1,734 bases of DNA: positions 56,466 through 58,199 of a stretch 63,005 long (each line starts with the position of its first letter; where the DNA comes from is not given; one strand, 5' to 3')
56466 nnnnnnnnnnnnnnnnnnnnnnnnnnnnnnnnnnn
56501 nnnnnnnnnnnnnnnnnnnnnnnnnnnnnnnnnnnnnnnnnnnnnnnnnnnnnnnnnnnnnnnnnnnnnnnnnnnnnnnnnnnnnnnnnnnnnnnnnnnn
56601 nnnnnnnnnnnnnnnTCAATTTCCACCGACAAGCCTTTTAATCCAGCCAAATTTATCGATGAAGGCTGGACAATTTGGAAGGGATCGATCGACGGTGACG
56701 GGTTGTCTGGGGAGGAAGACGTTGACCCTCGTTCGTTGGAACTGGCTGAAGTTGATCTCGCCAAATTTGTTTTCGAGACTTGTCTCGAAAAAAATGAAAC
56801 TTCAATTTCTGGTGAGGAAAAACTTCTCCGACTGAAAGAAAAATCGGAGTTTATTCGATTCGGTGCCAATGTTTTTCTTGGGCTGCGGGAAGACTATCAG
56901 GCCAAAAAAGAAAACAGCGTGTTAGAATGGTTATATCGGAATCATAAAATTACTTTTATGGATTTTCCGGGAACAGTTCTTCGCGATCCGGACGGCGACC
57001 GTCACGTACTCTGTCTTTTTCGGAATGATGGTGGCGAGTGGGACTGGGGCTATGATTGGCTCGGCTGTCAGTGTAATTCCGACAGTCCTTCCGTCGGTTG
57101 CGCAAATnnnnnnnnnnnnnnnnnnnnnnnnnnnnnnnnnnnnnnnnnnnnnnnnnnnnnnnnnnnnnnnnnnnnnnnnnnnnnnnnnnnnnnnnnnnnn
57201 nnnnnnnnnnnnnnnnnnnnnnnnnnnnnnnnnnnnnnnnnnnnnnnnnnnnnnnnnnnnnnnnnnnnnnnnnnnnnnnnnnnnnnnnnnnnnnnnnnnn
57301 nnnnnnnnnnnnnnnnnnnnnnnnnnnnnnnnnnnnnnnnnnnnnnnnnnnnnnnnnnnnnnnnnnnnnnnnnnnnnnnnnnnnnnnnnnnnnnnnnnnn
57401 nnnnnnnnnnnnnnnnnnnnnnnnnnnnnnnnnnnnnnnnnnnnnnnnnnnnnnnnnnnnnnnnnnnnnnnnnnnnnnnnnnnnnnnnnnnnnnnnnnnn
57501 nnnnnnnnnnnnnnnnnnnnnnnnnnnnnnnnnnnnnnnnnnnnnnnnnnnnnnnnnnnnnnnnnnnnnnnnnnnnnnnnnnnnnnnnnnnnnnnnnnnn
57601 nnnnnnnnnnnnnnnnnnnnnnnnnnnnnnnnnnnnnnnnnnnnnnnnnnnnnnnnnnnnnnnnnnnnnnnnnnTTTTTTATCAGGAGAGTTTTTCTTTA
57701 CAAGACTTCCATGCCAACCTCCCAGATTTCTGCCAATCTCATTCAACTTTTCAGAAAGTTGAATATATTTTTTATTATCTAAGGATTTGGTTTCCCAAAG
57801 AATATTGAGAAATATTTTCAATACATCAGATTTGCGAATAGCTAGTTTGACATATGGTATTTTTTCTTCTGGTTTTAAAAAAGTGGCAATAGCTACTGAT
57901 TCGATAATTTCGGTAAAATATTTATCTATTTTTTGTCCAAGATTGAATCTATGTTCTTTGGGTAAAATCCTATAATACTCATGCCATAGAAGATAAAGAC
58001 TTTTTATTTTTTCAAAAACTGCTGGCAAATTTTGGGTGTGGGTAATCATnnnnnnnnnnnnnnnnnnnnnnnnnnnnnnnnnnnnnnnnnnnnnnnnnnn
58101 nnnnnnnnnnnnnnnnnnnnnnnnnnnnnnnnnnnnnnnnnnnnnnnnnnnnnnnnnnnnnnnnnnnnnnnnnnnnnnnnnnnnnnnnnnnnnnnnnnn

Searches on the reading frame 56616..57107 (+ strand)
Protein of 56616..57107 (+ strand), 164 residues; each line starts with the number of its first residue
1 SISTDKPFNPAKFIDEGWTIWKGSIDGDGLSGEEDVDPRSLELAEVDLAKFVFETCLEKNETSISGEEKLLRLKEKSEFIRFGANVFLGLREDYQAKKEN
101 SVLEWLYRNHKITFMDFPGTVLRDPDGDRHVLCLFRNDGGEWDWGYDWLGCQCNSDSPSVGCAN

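Call 93: predict_structure(alignment_id=A5)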
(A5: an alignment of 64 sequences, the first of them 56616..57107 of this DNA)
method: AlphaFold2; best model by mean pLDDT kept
length: 164 residues; sequences in the alignment: 64
mean_pLDDT: 96.4   pTM: 0.90
mean pLDDT of the five models: 96.4, 96.2, 96.1, 95.2, 94.9
residues with pLDDT >= 90: 155; 70-90: 9; 50-70: 0; < 50: 0
segments of 3 or more residues with pLDDT < 50: none
pLDDT, mean of each block of 10 residues (from residue 1): 88 98 97 97 92 97 98 97 97 97 97 98 98 98 98 97 90
secondary structure, 60 per line:
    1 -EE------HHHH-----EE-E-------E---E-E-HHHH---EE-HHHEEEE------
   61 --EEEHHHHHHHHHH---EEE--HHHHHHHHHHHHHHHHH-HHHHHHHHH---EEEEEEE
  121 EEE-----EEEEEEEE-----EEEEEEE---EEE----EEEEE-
elements in order: H10-13 H38-41 E51-54 E63-65 H66-75 E79-81 H84-100 H102-110 E114-123 E129-136 E142-148 E152-154 E159-163

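Call 95: fold_search(model_id=the predicted structure, library=pdb)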
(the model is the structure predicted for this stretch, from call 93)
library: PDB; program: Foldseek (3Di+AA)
matches with E <= 10: 488; with E <= 0.001: 0
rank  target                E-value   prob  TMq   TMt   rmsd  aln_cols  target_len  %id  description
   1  5o9k_B                1.3e-01  0.06  0.12  0.13  11.5        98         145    9  Crystal structure of Murine Histmaine-Releasing Factor (HRF/TCTP) (released 2017-12-20)
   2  6ize_A                1.4e-01  0.04  0.13  0.14  15.3       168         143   10  Dimeric human TCTP (released 2019-12-25)
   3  5o9k_A                1.7e-01  0.06  0.13  0.14  11.7        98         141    9  Crystal structure of Murine Histmaine-Releasing Factor (HRF/TCTP) (released 2017-12-20)
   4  3wbr_G                3.0e-01  0.41  0.37  0.46   6.1       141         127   11  Crystal structure of carbohydrate recognition domain of Blood Dendritic Cell Antigen-2 (BDCA2) lectin (crystal form-3) (released 2013-12-25)
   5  3ebm_B                3.7e-01  0.06  0.13  0.14  11.4        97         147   10  Crystal structure of human translationally controlled tumour associated protein (hTCTP) mutant E12V (released 2009-06-30)
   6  5o9m_B                4.8e-01  0.03  0.12  0.12  10.9        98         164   12  Crystal structure of human Histamine-Releasing Factor (HRF/TCTP)containing a disulphide-linked dimer (released 2017-12-20)
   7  1ryp_2                7.6e-01  0.03  0.17  0.14  12.0       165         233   11  CRYSTAL STRUCTURE OF THE 20S PROTEASOME FROM YEAST AT 2.4 ANGSTROMS RESOLUTION (released 1998-04-15)
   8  4qz7_M                9.2e-01  0.03  0.18  0.14  13.5       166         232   10  yCP beta5-A50V mutant in complex with the epoxyketone inhibitor ONX 0914 (released 2015-02-04)
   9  4y75_M                9.8e-01  0.02  0.14  0.11  14.5       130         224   10  Yeast 20S proteasome in complex with Ac-PAF-ep (released 2015-06-17)
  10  7tej_2                9.8e-01  0.02  0.15  0.13  13.8       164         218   10  Cryo-EM structure of the 20S Alpha 3 Deletion proteasome core particle (released 2022-08-10)
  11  8t0m_N                1.0e+00  0.03  0.18  0.15  13.4       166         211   10  Proteasome 20S core particle from Pre1-1 Pre4-1 Double mutant (released 2023-09-06)
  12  1i7f                  1.1e+00  0.03  0.14  0.12  12.2       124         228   13  CRYSTAL STRUCTURE OF THE HSP33 DOMAIN WITH CONSTITUTIVE CHAPERONE ACTIVITY (released 2001-05-09)
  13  4z1l_M                1.2e+00  0.02  0.18  0.14  13.5       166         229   10  Yeast 20S proteasome in complex with belactosin C derivative 3 (released 2015-05-27)
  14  8u7u_2                1.2e+00  0.02  0.14  0.11  14.4       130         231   10  Proteasome 20S Core Particle from Beta 3 D205 deletion (released 2024-04-17)
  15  1hw7                  1.2e+00  0.02  0.13  0.10  13.9       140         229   12  HSP33, HEAT SHOCK PROTEIN WITH REDOX-REGULATED CHAPERONE ACTIVITY (released 2001-05-16)
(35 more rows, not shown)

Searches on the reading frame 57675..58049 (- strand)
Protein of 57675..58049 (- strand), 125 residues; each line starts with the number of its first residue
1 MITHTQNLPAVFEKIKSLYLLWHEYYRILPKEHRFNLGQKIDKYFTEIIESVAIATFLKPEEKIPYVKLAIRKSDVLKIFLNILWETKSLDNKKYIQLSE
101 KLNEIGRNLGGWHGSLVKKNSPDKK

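Call 7: search_protein_families(library=pfam, proteins=[window:57675-58049:-], max_evalue=1)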
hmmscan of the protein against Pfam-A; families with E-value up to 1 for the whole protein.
window:57675-58049:- (125 aa): 4 families
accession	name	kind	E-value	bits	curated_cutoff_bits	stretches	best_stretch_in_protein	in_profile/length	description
PF22296.2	bAvd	-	4.3e-10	40.5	40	1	13-113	5-104/107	bAvd-like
PF14372.11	hAT-like_RNase-H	-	0.001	19.7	27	1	21-73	24-76/100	hAT-like transposase, RNase-H fold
PF05635.17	23S_rRNA_IVP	-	0.0023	18.6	33.8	1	11-110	5-105/106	23S rRNA-intervening sequence protein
PF02722.21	MOSP_C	-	0.16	12.1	25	1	52-104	140-191/205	Major Outer Sheath Protein C-terminal domain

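Call 8: search_protein_families(library=ncbifam, proteins=[window:57675-58049:-], max_evalue=1)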
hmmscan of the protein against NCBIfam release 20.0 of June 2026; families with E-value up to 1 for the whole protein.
window:57675-58049:- (125 aa): 1 family
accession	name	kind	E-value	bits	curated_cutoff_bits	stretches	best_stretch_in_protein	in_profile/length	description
NF033474.1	DivGenRetAVD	equivalog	1.1e-15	57.8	80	1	10-112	2-102/104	diversity-generating retroelement protein Avd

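Call 111: search_protein_families(library=phrogs, proteins=[window:57675-58049:-], max_evalue=0.01)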
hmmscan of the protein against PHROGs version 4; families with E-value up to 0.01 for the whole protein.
window:57675-58049:- (125 aa): 1 family
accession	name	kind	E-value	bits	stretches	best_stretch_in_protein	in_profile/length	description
phrog_3206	-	DNA, RNA and nucleotide metabolism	1.3e-13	51.8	1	12-115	19-123/154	Avd protein of DGR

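Call 112: search_protein_families(library=padloc, proteins=[window:57675-58049:-], max_evalue=0.01)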
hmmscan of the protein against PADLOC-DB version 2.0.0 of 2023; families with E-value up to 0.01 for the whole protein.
window:57675-58049:- (125 aa): 0 families
